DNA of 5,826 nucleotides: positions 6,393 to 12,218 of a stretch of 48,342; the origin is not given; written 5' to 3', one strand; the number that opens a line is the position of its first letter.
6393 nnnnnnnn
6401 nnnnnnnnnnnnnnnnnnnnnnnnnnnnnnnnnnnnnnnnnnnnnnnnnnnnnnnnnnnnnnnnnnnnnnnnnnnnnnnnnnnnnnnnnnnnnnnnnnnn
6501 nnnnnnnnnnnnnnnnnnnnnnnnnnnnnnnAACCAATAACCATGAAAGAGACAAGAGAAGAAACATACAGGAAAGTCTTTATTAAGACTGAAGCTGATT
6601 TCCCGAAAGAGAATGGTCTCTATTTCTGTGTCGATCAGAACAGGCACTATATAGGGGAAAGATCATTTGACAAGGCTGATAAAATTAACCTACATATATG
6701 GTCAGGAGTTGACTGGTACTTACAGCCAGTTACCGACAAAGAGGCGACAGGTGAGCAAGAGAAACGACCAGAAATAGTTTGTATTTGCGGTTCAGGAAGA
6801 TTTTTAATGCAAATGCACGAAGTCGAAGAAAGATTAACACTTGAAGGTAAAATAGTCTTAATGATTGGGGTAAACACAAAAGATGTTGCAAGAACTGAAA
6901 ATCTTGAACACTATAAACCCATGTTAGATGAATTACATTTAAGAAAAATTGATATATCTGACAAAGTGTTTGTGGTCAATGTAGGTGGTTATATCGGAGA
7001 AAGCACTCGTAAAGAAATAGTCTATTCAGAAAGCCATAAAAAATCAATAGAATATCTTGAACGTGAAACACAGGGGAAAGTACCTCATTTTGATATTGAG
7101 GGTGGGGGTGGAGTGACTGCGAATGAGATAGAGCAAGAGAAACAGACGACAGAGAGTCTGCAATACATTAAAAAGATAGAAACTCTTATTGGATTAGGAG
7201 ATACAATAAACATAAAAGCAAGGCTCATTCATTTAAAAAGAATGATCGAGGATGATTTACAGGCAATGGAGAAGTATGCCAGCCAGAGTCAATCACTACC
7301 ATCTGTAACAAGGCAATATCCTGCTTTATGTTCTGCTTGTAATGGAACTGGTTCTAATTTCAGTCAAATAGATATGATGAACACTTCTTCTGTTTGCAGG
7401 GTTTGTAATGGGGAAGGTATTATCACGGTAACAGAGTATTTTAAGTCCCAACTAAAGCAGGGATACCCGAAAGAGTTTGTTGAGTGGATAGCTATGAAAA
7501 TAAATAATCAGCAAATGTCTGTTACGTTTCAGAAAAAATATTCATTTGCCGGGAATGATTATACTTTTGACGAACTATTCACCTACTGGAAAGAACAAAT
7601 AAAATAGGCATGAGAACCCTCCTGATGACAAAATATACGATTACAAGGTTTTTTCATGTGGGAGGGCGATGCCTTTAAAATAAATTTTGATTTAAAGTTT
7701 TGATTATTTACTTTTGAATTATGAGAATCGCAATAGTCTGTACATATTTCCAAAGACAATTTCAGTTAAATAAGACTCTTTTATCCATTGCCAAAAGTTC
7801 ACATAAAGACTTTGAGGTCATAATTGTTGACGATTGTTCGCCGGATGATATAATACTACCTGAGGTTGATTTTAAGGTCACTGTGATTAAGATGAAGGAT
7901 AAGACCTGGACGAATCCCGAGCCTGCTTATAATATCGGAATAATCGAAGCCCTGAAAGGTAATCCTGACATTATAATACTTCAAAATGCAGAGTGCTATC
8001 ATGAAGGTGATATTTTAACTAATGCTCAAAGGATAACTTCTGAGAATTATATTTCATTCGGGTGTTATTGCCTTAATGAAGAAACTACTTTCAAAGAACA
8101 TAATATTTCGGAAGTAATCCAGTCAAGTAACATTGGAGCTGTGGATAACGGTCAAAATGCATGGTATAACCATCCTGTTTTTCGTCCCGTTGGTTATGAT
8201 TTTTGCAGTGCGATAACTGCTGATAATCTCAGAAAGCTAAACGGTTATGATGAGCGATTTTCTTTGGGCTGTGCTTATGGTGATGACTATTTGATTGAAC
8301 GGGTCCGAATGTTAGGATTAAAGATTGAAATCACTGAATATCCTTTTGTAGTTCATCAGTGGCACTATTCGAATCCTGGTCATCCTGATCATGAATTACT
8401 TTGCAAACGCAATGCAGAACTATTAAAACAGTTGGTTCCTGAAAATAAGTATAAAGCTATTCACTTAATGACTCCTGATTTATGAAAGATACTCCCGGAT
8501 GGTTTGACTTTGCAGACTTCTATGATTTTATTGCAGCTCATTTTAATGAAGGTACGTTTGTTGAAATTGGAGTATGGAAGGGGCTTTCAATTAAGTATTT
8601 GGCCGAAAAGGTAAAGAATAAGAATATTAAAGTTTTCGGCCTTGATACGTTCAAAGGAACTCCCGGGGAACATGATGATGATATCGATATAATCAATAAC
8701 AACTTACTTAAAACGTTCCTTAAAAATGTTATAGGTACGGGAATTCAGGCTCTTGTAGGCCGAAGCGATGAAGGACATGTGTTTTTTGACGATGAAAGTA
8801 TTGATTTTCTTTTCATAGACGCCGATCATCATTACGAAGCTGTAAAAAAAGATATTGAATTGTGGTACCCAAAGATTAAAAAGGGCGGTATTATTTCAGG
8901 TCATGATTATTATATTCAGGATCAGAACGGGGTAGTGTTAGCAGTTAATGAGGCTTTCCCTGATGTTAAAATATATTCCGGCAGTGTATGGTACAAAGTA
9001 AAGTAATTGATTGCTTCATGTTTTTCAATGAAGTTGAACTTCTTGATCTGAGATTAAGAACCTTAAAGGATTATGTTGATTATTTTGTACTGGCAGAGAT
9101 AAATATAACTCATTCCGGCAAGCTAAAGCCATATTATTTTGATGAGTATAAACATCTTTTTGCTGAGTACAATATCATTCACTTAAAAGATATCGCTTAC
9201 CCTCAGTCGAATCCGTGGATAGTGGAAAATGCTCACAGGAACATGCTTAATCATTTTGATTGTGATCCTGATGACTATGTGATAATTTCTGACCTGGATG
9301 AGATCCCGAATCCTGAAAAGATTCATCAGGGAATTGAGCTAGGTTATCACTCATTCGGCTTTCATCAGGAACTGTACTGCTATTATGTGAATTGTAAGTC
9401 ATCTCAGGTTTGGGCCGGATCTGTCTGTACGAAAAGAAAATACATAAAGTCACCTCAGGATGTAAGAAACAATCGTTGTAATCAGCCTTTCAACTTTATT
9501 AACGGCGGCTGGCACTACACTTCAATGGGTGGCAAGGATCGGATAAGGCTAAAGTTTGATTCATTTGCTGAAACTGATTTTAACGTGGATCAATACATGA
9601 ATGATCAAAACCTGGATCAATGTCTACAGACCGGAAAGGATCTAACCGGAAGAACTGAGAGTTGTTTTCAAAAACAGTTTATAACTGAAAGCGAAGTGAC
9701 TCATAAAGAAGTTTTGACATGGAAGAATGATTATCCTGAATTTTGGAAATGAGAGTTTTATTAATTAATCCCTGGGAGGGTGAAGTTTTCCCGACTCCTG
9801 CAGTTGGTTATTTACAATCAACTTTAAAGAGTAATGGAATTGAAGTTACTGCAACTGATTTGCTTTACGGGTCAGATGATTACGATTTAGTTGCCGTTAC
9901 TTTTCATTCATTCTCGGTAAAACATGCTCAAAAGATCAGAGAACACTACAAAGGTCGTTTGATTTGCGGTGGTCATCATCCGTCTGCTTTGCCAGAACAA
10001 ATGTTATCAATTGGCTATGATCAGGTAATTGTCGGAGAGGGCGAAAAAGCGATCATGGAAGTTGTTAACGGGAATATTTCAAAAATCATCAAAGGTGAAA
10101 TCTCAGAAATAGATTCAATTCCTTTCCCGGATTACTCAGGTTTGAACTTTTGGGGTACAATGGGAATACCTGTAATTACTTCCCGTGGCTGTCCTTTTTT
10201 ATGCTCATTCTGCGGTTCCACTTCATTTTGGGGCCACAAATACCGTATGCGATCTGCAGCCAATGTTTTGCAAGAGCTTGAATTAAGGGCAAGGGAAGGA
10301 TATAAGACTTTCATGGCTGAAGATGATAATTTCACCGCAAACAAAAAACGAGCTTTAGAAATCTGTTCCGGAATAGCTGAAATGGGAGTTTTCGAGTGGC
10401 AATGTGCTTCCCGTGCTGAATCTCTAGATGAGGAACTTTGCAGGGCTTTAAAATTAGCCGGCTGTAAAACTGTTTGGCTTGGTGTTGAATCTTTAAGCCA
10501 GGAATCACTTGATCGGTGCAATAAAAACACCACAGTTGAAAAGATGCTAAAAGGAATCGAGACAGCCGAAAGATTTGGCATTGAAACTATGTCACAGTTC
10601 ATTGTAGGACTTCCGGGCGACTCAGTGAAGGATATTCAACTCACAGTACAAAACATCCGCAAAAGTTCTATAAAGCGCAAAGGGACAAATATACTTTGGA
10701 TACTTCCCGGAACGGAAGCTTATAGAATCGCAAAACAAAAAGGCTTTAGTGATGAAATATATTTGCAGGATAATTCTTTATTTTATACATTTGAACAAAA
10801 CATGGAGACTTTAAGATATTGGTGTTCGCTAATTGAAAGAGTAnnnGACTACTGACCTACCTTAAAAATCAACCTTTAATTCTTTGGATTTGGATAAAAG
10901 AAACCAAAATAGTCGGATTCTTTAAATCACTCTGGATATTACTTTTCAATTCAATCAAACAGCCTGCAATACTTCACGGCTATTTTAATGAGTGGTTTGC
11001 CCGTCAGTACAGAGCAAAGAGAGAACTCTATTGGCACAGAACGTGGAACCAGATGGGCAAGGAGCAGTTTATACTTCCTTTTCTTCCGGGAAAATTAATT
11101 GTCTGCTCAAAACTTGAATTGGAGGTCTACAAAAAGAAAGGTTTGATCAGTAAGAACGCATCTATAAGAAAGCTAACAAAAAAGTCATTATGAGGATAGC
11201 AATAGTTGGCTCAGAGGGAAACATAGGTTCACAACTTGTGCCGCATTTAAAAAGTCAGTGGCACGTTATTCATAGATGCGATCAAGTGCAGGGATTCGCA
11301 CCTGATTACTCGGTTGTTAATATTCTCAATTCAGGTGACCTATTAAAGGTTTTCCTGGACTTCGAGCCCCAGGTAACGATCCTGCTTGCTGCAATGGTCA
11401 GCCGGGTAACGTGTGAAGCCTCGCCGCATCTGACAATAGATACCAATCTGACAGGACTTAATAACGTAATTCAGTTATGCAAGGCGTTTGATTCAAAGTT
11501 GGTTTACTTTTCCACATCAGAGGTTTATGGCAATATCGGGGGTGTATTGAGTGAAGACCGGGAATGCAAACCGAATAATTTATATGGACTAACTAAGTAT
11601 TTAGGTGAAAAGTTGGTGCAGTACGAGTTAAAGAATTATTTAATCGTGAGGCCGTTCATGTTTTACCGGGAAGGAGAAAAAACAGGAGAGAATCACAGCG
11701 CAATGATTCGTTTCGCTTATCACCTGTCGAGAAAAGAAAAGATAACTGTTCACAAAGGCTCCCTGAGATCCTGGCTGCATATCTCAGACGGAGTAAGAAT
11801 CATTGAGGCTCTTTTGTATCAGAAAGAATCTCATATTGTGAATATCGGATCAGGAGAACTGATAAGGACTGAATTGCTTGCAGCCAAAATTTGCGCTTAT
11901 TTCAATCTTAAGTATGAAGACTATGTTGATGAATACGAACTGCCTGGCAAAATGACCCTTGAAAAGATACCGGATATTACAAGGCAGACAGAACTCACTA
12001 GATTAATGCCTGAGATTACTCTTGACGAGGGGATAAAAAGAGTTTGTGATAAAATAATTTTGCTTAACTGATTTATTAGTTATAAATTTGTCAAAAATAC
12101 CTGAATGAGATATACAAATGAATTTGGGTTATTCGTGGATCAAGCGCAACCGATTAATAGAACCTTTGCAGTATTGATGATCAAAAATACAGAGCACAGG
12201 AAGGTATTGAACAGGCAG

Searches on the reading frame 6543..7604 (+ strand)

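Call 81: search_protein_families(library=pfam, proteins=[window:6543-7604:+], max_evalue=0.01)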
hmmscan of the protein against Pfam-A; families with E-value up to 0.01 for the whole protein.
window:6543-7604:+ (354 aa): 1 family
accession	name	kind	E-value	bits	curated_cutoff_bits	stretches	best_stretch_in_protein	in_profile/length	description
PF00684.25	DnaJ_CXXCXGXG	-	3.8e-05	24.3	32.7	1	260-294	15-53/65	DnaJ central domain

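Call 84: search_protein_families(library=ncbifam, proteins=[window:6543-7604:+], max_evalue=0.001)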
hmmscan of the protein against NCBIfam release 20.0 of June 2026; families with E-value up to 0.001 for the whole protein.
window:6543-7604:+ (354 aa): 1 family
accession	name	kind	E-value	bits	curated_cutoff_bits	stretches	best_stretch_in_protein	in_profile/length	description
TIGR02349.1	DnaJ_bact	equivalog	0.00061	19.3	377.2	1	259-295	159-199/354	molecular chaperone DnaJ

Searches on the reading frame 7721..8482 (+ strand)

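Call 81: search_protein_families(library=pfam, proteins=[window:7721-8482:+], max_evalue=0.01)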
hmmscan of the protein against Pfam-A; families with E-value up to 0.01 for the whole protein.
window:7721-8482:+ (254 aa): 2 families
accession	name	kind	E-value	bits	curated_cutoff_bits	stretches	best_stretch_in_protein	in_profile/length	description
PF00535.33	Glycos_transf_2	-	3.2e-07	30.9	23.3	1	5-129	3-129/168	Glycosyl transferase family 2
PF10111.15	Glyco_tranf_2_2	-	0.00024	21.1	27.3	1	6-195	4-199/276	Glycosyltransferase like family 2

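Call 84: search_protein_families(library=ncbifam, proteins=[window:7721-8482:+], max_evalue=0.001)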
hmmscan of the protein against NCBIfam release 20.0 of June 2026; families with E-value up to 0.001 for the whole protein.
window:7721-8482:+ (254 aa): 2 families
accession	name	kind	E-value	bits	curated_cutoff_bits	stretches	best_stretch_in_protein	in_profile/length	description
NF047683.1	TeichurnBiosyTuaG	equivalog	6.3e-05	22.7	400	1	3-44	8-49/252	teichuronic acid biosynthesis protein TuaG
NF050050.1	ProtGlycPglI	equivalog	0.00011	21.7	500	1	3-43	4-44/306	GalNAc(5)-diNAcBac-PP-undecaprenol beta-1,3-glucosyltransferase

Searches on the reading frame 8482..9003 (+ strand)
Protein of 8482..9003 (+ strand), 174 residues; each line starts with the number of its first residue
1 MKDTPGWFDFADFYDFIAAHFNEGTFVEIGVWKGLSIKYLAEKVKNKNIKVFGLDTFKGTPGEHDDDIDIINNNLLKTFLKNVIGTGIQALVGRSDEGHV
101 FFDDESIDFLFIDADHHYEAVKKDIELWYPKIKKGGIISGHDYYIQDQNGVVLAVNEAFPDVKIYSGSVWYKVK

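Call 81: search_protein_families(library=pfam, proteins=[window:8482-9003:+], max_evalue=0.01)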
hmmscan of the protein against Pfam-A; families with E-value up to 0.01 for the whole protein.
window:8482-9003:+ (174 aa): 2 families
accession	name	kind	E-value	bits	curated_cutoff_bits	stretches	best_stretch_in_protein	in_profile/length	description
PF13578.12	Methyltransf_24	-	3.2e-20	73.4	26.3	1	27-143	1-105/105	Methyltransferase domain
PF05711.17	TylF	-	8.1e-06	25.7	23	1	21-146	90-232/264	Macrocin-O-methyltransferase (TylF)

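Call 84: search_protein_families(library=ncbifam, proteins=[window:8482-9003:+], max_evalue=0.001)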
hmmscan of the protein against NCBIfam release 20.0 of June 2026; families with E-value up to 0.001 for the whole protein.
window:8482-9003:+ (174 aa): 0 families

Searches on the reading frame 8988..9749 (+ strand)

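Call 81: search_protein_families(library=pfam, proteins=[window:8988-9749:+], max_evalue=0.01)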
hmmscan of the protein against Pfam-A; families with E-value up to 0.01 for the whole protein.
window:8988-9749:+ (254 aa): 1 family
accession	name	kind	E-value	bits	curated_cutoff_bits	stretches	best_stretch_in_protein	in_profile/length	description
PF04724.18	Glyco_transf_17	-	2.3e-20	73.4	26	1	4-221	73-299/348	Glycosyltransferase family 17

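Call 84: search_protein_families(library=ncbifam, proteins=[window:8988-9749:+], max_evalue=0.001)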
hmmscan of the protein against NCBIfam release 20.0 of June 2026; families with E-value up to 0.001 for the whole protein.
window:8988-9749:+ (254 aa): 0 families

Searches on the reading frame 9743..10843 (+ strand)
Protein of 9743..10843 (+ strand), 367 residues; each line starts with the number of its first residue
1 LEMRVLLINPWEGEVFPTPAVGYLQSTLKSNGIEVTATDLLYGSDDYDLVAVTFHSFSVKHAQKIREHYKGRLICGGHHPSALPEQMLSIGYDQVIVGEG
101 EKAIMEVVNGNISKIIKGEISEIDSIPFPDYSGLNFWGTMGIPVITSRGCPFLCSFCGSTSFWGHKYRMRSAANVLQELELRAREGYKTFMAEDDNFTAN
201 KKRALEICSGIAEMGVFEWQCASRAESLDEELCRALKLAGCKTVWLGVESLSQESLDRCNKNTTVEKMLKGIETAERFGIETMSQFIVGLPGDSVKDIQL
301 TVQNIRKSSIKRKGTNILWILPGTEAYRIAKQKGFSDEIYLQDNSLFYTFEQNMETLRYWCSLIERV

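Call 81: search_protein_families(library=pfam, proteins=[window:9743-10843:+], max_evalue=0.01)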
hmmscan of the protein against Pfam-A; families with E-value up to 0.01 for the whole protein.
window:9743-10843:+ (367 aa): 2 families
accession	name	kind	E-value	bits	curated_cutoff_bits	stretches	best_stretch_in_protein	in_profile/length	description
PF04055.27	Radical_SAM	-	3e-23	83.3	29.5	1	144-302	1-163/166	Radical SAM superfamily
PF02310.24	B12-binding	-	3.3e-08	33.8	32.1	1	46-107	51-120/121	B12 binding domain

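Call 84: search_protein_families(library=ncbifam, proteins=[window:9743-10843:+], max_evalue=0.001)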
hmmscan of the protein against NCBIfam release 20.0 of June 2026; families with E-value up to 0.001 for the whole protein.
window:9743-10843:+ (367 aa): 30 families (the best 25 are shown)
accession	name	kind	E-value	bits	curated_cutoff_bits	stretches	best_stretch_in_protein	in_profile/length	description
NF050148.1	rSAM_ApyD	equivalog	6.7e-34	117.3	750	1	117-325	173-388/645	RiPP biosynthesis radical SAM protein ApyD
TIGR03471.1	HpnJ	equivalog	1.3e-33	116.6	577.6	1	142-337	198-394/472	hopanoid biosynthesis associated radical SAM protein HpnJ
TIGR04013.1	B12_SAM_MJ_1487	hypoth_equivalog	1e-29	103.6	251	2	44-185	41-195/382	TIGR04013 family B12-binding domain/radical SAM domain-containing protein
TIGR04479.1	bcpD_PhpK_rSAM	subfamily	6.8e-29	100.6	600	1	142-308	242-409/504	PhpK family radical SAM P-methyltransferase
TIGR04072.2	rSAM_ladder_B12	equivalog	1.9e-26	92.7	360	1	59-338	87-380/443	lipid biosynthesis B12-binding/radical SAM protein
TIGR02026.1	BchE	equivalog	2e-26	92.9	481.35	1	146-305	199-362/497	magnesium-protoporphyrin IX monomethyl ester anaerobic oxidative cyclase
TIGR04385.1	B12_rSAM_cofa1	equivalog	2.9e-22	79.5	450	1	141-359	195-422/438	B12 lower ligand biosynthesis radical SAM protein BzaD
NF033070.1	rSAM_AprD4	equivalog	1.6e-21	76.7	500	1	145-356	200-412/456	AprD4 family radical SAM diol-dehydratase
TIGR04014.1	B12_SAM_MJ_0865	equivalog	4.5e-21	75.2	360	1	145-333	164-361/434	methyl-coenzyme M reductase glutamine C-methyltransferase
NF038361.1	rSAM_Sden_1168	equivalog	1.5e-18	66.6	575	1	138-334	279-477/560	Sden_1168 family B12-binding radical SAM P-methyltransferase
TIGR04367.1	HpnR_B12_rSAM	equivalog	5.9e-18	64.7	650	1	146-288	191-333/490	hopanoid C-3 methylase HpnR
TIGR04295.1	B12_rSAM_oligo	hypoth_equivalog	8e-17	61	400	1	142-324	201-378/422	TIGR04295 family B12-binding domain-containing radical SAM protein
TIGR03975.1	rSAM_ocin_1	subfamily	5.1e-13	48.4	281.85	1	119-301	230-423/606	RiPP maturation radical SAM C-methyltransferase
NF033712.0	B12_rSAM_KedN5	subfamily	4.6e-12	44.9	700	1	146-327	200-388/624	KedN5 family methylcobalamin-dependent radical SAM C-methyltransferase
NF045585.1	rSAM_slr0320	equivalog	6.3e-12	44.8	775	1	142-271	236-370/511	photosystem II high light acclimation radical SAM protein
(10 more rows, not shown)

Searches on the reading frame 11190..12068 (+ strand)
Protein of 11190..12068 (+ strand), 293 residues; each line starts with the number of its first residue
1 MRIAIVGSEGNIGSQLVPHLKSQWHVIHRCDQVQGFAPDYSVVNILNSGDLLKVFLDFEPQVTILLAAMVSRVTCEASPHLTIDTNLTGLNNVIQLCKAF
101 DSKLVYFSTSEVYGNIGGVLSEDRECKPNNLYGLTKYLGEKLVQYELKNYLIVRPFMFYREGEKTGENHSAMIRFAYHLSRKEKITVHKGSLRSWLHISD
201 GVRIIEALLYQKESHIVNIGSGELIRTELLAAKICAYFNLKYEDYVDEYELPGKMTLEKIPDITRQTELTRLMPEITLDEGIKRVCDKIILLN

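Call 81: search_protein_families(library=pfam, proteins=[window:11190-12068:+], max_evalue=0.01)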
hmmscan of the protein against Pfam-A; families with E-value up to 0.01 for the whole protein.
window:11190-12068:+ (293 aa): 6 families
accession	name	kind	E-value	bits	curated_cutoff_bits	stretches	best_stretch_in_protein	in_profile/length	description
PF01370.27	Epimerase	-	2e-30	106.4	20.9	1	3-220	1-240/240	NAD dependent epimerase/dehydratase family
PF04321.23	RmlD_sub_bind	-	6.4e-23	81.7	27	1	1-188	1-176/287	RmlD substrate binding domain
PF16363.11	GDP_Man_Dehyd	-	8.5e-20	71.9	27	1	43-274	59-308/332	GDP-mannose 4,6 dehydratase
PF02719.21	Polysacc_synt_2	-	5.4e-14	52.5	20.2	1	42-244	60-253/293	Polysaccharide biosynthesis protein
PF07993.18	NAD_binding_4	-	2.1e-07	30.8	20.1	1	76-188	102-238/258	Male sterility protein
PF01073.25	3Beta_HSD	-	5.8e-05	22.7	22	1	43-144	52-158/280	3-beta hydroxysteroid dehydrogenase/isomerase family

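Call 84: search_protein_families(library=ncbifam, proteins=[window:11190-12068:+], max_evalue=0.001)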
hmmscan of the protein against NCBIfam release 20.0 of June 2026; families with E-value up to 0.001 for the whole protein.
window:11190-12068:+ (293 aa): 12 families
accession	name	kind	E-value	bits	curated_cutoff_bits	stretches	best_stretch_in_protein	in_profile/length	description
TIGR01214.1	rmlD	equivalog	6.1e-22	78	224.05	1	2-189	1-177/285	dTDP-4-dehydrorhamnose reductase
TIGR02197.1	heptose_epim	equivalog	5.5e-16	58.6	274.6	1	3-289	1-313/316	ADP-glyceromanno-heptose 6-epimerase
TIGR01181.1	dTDP_gluc_dehyt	equivalog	2.6e-10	39.9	365.1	1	42-285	56-307/321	dTDP-glucose 4,6-dehydratase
TIGR04180.1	EDH_00030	hypoth_equivalog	9.9e-10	37.9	475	1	62-247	73-265/297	NAD-dependent 4,6-dehydratase LegB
TIGR01179.1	galE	equivalog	6.9e-09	35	262.3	1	6-144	5-157/332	UDP-glucose 4-epimerase GalE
NF007440.0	PRK09987.1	equivalog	2.8e-08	33.4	308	1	1-177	1-171/299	dTDP-4-dehydrorhamnose reductase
NF043036.1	ErythonDh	equivalog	7e-08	32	325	1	1-145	1-163/321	D-erythronate dehydrogenase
TIGR03589.1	PseB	equivalog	1.4e-07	30.8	407.75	1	64-210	79-216/324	UDP-N-acetylglucosamine 4,6-dehydratase (inverting)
NF047922.1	GDPFucSynFcl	equivalog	4.2e-06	26.4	500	1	2-286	4-298/308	GDP-L-fucose synthase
NF008360.0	PRK11150.1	equivalog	2.5e-05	23.7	452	1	73-273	80-284/310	ADP-glyceromanno-heptose 6-epimerase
NF008872.0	PRK11908.1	equivalog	5e-05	22.5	294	0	63-246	72-278/349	bifunctional UDP-4-keto-pentose/UDP-xylose synthase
TIGR01746.1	Thioester-redct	subfamily_domain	9.8e-05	21.7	213.35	1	85-166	111-197/371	thioester reductase domain-containing protein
